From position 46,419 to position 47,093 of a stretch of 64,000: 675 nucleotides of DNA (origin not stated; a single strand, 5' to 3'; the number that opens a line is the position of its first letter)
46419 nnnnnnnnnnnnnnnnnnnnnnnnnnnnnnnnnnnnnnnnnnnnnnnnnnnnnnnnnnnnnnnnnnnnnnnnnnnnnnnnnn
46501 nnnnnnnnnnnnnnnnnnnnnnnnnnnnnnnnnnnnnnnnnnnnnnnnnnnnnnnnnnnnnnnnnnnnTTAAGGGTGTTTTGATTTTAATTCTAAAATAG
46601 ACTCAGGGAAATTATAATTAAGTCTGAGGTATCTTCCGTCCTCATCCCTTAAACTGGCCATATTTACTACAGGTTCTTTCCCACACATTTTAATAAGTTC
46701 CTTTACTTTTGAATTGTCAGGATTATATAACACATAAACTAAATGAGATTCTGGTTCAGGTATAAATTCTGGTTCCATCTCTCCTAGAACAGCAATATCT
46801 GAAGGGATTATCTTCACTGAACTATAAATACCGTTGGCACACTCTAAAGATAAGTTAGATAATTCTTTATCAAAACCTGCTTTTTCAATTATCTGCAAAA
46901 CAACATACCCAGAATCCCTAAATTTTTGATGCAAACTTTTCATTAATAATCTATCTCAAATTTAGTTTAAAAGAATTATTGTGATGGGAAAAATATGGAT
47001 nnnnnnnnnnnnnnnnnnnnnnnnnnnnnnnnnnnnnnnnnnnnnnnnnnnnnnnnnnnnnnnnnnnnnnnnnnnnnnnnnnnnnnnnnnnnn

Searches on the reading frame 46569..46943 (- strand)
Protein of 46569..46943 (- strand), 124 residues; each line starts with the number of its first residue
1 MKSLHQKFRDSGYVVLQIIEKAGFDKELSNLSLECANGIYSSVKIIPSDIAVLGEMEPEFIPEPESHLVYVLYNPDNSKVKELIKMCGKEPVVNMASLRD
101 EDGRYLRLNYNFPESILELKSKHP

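Call 3: search_protein_families(library=pfam, proteins=[window:46569-46943:-], max_evalue=0.01)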
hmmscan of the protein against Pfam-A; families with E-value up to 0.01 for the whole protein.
window:46569-46943:- (124 aa): 0 families

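Call 4: search_protein_families(library=ncbifam, proteins=[window:46569-46943:-], max_evalue=0.01)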
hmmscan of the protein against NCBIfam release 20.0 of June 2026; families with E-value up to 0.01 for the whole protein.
window:46569-46943:- (124 aa): 0 families

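Call 53: search_protein_families(library=pfam, proteins=[window:46572-46943:-], max_evalue=0.01)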
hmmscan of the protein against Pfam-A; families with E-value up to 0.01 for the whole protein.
window:46572-46943:- (124 aa): 0 families
